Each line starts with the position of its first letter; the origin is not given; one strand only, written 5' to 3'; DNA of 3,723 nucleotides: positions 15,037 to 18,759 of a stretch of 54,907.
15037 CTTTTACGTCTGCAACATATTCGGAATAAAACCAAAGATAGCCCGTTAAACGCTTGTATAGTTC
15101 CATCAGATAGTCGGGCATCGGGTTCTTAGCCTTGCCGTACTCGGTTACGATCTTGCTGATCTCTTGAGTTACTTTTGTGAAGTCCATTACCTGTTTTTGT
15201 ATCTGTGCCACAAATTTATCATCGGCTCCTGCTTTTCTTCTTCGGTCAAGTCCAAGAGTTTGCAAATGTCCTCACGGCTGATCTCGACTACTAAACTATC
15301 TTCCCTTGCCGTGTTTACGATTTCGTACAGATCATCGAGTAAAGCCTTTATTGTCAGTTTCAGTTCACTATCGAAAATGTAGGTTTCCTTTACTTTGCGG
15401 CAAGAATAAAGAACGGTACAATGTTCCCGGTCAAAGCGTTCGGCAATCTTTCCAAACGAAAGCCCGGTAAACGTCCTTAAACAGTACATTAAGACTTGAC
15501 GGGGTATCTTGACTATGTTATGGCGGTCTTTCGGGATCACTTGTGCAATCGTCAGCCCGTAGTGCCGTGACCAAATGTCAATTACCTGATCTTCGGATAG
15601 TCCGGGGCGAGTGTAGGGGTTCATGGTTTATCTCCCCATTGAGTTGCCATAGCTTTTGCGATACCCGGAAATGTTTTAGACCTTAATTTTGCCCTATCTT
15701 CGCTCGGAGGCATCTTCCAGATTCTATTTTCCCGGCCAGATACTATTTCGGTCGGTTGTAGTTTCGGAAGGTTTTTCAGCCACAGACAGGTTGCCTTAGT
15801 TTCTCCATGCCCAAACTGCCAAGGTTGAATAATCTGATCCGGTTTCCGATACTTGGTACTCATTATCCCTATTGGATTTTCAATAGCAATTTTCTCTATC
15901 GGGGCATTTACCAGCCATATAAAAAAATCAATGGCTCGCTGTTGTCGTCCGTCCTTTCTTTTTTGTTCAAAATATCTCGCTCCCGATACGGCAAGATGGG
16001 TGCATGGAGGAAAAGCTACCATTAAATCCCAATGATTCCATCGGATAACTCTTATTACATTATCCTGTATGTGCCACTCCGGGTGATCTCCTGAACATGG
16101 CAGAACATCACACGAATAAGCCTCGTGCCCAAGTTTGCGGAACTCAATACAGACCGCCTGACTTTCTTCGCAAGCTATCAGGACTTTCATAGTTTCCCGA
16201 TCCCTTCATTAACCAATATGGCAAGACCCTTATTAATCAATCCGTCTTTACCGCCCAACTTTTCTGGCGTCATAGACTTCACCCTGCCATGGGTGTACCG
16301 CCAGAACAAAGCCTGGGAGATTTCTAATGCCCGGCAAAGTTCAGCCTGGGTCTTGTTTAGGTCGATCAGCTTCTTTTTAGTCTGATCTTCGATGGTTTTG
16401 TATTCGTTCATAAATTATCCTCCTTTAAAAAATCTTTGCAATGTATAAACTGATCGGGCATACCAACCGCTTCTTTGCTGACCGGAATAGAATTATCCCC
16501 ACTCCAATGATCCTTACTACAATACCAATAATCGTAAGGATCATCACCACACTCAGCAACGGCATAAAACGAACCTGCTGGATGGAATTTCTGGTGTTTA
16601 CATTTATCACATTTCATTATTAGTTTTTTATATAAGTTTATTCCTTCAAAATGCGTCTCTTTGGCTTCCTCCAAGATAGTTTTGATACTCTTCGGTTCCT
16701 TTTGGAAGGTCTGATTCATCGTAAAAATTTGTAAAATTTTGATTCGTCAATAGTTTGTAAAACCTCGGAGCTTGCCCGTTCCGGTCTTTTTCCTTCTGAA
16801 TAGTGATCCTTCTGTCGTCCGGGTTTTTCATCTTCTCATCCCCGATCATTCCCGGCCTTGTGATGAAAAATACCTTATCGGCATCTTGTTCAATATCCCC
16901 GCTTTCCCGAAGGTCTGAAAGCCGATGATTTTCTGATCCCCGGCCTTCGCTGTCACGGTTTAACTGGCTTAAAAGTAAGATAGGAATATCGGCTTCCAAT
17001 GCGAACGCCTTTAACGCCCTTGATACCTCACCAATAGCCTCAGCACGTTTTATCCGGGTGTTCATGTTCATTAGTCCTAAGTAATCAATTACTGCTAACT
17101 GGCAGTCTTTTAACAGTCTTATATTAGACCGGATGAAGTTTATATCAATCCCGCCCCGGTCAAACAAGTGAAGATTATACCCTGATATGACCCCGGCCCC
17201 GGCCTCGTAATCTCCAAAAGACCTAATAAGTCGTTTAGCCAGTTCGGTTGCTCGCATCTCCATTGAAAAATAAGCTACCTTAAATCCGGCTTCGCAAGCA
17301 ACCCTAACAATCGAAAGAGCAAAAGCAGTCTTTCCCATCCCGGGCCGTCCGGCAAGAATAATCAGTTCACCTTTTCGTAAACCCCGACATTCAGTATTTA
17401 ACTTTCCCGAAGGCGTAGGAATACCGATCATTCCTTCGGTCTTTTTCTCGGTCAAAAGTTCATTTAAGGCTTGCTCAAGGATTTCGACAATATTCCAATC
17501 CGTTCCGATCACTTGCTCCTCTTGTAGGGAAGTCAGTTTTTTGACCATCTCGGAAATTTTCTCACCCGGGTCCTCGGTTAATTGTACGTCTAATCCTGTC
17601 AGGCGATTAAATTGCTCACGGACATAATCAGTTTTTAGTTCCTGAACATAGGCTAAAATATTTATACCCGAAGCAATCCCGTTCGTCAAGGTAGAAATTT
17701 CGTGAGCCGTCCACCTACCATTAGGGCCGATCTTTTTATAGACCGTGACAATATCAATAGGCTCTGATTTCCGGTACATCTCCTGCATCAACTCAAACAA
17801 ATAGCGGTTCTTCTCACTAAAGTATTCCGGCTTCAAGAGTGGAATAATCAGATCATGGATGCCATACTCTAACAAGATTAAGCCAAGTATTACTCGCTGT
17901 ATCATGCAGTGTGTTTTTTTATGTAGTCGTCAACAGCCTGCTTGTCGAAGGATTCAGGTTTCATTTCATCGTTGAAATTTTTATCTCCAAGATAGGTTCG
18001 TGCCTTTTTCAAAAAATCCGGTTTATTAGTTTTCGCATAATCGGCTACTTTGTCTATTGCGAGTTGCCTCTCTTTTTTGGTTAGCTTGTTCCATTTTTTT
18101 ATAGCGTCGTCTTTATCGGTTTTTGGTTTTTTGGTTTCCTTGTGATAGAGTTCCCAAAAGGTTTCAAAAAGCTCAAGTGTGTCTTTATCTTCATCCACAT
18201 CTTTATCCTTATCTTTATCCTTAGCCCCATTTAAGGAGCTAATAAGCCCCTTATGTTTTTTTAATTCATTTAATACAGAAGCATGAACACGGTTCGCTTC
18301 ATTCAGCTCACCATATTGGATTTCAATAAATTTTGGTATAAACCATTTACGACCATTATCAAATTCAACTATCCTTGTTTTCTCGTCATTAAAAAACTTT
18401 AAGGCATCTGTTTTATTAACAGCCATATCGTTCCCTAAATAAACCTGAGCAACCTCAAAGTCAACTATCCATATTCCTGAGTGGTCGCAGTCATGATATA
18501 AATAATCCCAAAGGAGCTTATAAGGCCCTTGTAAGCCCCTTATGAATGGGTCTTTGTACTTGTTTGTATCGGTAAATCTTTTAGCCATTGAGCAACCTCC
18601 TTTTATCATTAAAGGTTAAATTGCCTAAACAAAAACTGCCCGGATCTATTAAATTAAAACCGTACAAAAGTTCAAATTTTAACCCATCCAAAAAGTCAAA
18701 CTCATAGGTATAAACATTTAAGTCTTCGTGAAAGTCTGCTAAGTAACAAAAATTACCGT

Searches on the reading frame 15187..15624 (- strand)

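Call 27: search_protein_families(library=pfam, max_evalue=0.01, proteins=[window:15187-15624:-])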
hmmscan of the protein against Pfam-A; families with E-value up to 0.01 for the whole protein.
window:15187-15624:- (145 aa): 1 family
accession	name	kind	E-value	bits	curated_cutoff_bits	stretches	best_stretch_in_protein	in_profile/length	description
PF08299.17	Bac_DnaA_C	-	1.8e-16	60.4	31.5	1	12-78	2-69/69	Bacterial dnaA protein helix-turn-helix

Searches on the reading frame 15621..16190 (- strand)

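Call 27: search_protein_families(library=pfam, max_evalue=0.01, proteins=[window:15621-16190:-])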
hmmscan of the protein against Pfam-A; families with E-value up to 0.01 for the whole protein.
window:15621-16190:- (189 aa): 0 families

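Call 73: search_protein_families(library=phrogs, max_evalue=0.001, proteins=[window:15621-16190:-])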
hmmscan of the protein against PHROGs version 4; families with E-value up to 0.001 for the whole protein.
window:15621-16190:- (189 aa): 2 families
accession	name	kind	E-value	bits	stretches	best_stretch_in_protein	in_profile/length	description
phrog_757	-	other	5.2e-72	242.9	1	1-187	15-220/247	DNA methyltransferase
phrog_27471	-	unknown function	8.9e-46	155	1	95-186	2-93/93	-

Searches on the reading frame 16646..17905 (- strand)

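Call 27: search_protein_families(library=pfam, max_evalue=0.01, proteins=[window:16646-17905:-])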
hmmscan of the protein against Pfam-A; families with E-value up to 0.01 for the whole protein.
window:16646-17905:- (419 aa): 7 families
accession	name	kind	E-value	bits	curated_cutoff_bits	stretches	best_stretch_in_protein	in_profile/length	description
PF03796.21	DnaB_C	-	8.9e-56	189.5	27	1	161-395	1-254/255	DnaB-like helicase C terminal domain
PF00772.26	DnaB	-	4.9e-12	46.2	23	1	4-91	10-102/103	DnaB-like helicase N terminal domain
PF13481.12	AAA_25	-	1.1e-10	42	27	1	173-318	26-193/195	AAA domain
PF01695.23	IstB_IS21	-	1.2e-05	25.4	24.1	1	178-217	91-130/238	IstB-like ATP binding protein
PF06745.19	ATPase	-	7.1e-05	22.7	26.6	1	174-226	14-67/231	KaiC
PF20720.3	nSTAND3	-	0.00091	19.4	27.2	1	175-213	13-51/155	Novel STAND NTPase 3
PF03266.21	NTPase_1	-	0.0019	18.5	23.9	0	182-283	2-111/168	NTPase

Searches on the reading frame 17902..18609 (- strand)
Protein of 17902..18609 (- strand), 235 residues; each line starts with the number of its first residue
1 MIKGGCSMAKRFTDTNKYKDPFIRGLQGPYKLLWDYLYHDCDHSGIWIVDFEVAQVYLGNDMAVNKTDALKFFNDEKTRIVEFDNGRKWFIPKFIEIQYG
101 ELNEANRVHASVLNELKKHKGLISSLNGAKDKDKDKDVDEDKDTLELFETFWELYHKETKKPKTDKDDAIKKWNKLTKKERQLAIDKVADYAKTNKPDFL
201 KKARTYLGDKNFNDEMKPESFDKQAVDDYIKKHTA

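Call 28: search_protein_families(library=pfam, max_evalue=0.01, proteins=[window:17902-18609:-])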
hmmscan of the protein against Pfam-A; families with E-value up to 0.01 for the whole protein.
window:17902-18609:- (235 aa): 0 families

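Call 73: search_protein_families(library=phrogs, max_evalue=0.001, proteins=[window:17902-18609:-])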
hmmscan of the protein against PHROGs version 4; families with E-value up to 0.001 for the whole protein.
window:17902-18609:- (235 aa): 2 families
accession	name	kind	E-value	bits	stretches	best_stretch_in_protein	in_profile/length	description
phrog_270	-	DNA, RNA and nucleotide metabolism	1.1e-08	35.9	1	127-219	158-253/383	replication initiation protein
phrog_9327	-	DNA, RNA and nucleotide metabolism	5.5e-06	27.2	1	133-221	159-247/276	primosomal protein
